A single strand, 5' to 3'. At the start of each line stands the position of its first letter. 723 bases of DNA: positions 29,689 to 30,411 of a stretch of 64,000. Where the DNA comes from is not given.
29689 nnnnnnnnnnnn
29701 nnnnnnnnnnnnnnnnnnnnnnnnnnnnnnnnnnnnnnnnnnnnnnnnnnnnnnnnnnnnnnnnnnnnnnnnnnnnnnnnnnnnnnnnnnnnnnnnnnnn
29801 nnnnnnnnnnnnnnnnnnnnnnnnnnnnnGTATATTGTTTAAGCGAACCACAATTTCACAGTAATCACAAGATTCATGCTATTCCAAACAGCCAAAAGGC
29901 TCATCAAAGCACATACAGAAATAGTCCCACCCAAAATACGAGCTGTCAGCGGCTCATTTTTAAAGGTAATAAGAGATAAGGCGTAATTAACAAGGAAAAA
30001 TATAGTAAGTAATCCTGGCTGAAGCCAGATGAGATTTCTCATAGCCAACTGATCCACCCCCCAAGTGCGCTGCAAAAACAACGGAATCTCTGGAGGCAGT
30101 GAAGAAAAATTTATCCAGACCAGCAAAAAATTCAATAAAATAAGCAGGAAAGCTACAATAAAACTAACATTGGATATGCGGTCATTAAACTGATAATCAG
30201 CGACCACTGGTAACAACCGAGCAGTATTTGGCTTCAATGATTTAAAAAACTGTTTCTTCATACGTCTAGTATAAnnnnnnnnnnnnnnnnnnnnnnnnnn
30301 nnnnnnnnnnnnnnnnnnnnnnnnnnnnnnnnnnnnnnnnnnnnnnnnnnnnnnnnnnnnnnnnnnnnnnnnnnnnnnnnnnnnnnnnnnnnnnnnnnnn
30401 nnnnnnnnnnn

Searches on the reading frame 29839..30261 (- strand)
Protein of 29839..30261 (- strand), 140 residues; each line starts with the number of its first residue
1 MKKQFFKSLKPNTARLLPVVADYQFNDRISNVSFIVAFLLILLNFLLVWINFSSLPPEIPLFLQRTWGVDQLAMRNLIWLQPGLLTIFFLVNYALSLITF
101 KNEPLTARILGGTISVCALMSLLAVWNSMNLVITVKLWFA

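Call 3: search_protein_families(library=pfam, proteins=[window:29839-30261:-], max_evalue=0.01)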
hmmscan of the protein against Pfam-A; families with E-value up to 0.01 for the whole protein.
window:29839-30261:- (140 aa): 0 families

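Call 4: search_protein_families(library=ncbifam, proteins=[window:29839-30261:-], max_evalue=0.01)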
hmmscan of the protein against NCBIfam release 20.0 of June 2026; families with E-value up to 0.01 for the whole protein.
window:29839-30261:- (140 aa): 0 families

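Call 32: search_protein_families(library=pfam, proteins=[window:29839-30261:-], max_evalue=1)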
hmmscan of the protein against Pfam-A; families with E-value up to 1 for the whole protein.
window:29839-30261:- (140 aa): 1 family
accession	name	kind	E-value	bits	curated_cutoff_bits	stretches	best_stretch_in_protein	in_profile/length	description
PF04341.17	DUF485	-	0.24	11.8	28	1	84-126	19-62/88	Protein of unknown function, DUF485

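Call 40: find_homologous_proteins(query=window:29839-30261:-, max_evalue=0.001)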
Query window:29839-30261:- (140 aa): 13 proteins with E <= 0.001 among 74 candidates.
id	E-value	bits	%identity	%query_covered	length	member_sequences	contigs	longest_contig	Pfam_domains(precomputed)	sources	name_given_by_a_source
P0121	6.9e-83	294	100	100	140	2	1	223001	-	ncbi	-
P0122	1.8e-62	228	75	99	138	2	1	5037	-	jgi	jgi:hypothetical protein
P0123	1.5e-60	221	71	99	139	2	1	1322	-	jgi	jgi:hypothetical protein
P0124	1.2e-57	212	69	99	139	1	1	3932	-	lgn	-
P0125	3.7e-57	210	67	99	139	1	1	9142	-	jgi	-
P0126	1.5e-56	208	69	99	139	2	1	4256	-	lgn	-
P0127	2.8e-56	208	69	99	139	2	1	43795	-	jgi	jgi:Na+/melibiose symporter-like transporter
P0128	5.8e-53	197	66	99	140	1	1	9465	-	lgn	-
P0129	2.4e-52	195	63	99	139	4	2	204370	-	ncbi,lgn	-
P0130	3.4e-52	194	63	99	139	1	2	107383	-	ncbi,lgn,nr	ncbi:MAG: hypothetical protein M3Q44_02455 [bacterium]|nr:hypothetical protein [bacterium]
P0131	8.6e-51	190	63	99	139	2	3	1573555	-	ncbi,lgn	-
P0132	1.1e-50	190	63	98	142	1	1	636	-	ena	-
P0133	6.2e-46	174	58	99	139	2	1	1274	-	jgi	jgi:hypothetical protein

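Call 41: find_encoding_contigs(protein=P0121, flank=1000, max_places=2)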
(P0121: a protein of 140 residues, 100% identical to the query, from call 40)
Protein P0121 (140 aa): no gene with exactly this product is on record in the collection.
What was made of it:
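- Tried and rejected: The source record could not be retrieved through the exact protein (call 41).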

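Call 52: predict_structure(alignment_id=A4)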
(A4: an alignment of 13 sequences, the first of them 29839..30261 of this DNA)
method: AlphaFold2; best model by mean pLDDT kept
length: 140 residues; sequences in the alignment: 13
mean_pLDDT: 72.3   pTM: 0.59
mean pLDDT of the five models: 72.3, 71.6, 69.4, 64.3, 64.2
residues with pLDDT >= 90: 10; 70-90: 77; 50-70: 32; < 50: 21
segments of 3 or more residues with pLDDT < 50: 1-5, 7-10, 13-18, 22-25
pLDDT, mean of each block of 10 residues (from residue 1): 46 50 56 88 90 80 57 80 88 81 75 87 81 55
secondary structure, 60 per line:
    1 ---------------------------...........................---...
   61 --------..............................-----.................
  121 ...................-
elements in order: H28-54 E58-60 E72-74 H75-98 H104-139

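Call 58: fold_search(model_id=the predicted structure, library=pdb)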
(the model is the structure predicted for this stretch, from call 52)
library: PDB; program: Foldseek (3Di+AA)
matches with E <= 10: 96; with E <= 0.001: 0
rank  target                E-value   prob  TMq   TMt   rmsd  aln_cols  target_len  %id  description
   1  6bz3_A                6.8e-01  0.23  0.26  0.29   8.0       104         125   15  Complex structure of FAK FAT domain and DCC P3 motif (released 2018-04-04)
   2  4xef_D                1.2e+00  0.21  0.27  0.28   7.2        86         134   19  Pyk2-FAT complexed with Leupaxin LD motif LD1 (released 2015-12-23)
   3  4xef_A                1.3e+00  0.25  0.22  0.22   6.0        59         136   17  Pyk2-FAT complexed with Leupaxin LD motif LD1 (released 2015-12-23)
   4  3u3f_C                1.3e+00  0.12  0.24  0.27  13.1       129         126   14  Structural basis for the interaction of Pyk2 PAT domain with paxillin LD motifs (released 2012-10-24)
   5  4r32_A                1.8e+00  0.16  0.26  0.28   7.1        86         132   19  Crystal Structure Analysis of Pyk2 and Paxillin LD motifs (released 2014-09-17)
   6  8vvi_C                1.9e+00  0.23  0.32  0.41   9.0       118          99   19  Cryo-EM structure of a type II ZorAB complex from Sulfuricurvum kujiense (released 2025-02-05)
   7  3gm3                  1.9e+00  0.16  0.26  0.28   7.1        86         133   19  Crystal Structure of the Focal Adhesion Targeting (FAT) Domain of Pyk2 (released 2009-05-05)
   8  4xev_D                1.9e+00  0.14  0.25  0.24   7.1        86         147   19  Fusion of Pyk2-FAT domain with Leupaxin LD1 motif, complexed with Leupaxin LD4 peptide (released 2015-12-30)
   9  4xev_A                2.0e+00  0.14  0.25  0.24   7.2        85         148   19  Fusion of Pyk2-FAT domain with Leupaxin LD1 motif, complexed with Leupaxin LD4 peptide (released 2015-12-30)
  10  5d57_C                2.1e+00  0.44  0.31  0.44   2.8        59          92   20  In meso X-ray crystallography structure of diacylglycerol kinase, DgkA, at 100 K (released 2016-01-13)
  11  3gm1_A                2.1e+00  0.07  0.21  0.21  15.8       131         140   12  Crystal Structure of the Focal Adhesion Targeting (FAT) Domain of Pyk2 in Complex with Paxillin LD4 Motif-Derived Pept (released 2009-05-05)
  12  7eb2_D                2.2e+00  0.25  0.32  0.08   6.3        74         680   19  Cryo-EM structure of human GABA(B) receptor-Gi protein complex (released 2021-05-05)
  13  1k04                  2.5e+00  0.14  0.34  0.34  14.0       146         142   11  Crystal Structure of the Focal Adhesion Targeting Domain of Focal Adhesion Kinase (released 2002-01-30)
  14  7w7z                  2.5e+00  0.13  0.33  0.32  14.1       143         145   12  Crystal Structure of human Focal Adhesion Targeting (FAT) domain of the Focal Adhesion Kinase (released 2022-12-21)
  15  5f28_E                2.5e+00  0.09  0.25  0.26   8.6       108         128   15  Crystal structure of FAT domain of Focal Adhesion Kinase (FAK) bound to the transcription factor MEF2C (released 2016-07-13)
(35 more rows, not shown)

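Call 69: list_cluster_members(proteins=[window:29839-30261:-, window:28747-29829:-, window:27836-28783:-, window:30275-32080:-])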
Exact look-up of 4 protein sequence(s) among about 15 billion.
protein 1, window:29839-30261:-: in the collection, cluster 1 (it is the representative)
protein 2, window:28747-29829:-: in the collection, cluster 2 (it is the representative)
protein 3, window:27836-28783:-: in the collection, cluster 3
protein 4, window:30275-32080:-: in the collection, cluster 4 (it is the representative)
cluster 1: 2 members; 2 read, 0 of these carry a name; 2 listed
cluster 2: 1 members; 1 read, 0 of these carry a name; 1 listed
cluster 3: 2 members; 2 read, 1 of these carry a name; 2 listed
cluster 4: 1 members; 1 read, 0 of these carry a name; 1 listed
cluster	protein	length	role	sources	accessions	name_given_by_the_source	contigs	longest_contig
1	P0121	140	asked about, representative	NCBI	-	-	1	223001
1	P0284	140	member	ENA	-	-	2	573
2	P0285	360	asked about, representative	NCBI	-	-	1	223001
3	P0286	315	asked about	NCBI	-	-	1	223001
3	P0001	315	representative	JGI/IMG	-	4-hydroxybenzoate polyprenyltransferase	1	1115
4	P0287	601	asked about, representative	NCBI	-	-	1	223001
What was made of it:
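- Tried and rejected: Cluster look-up shows only an unnamed NCBI contig of 223,001 bp (call 69), so the rest of the genome could not be scanned.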
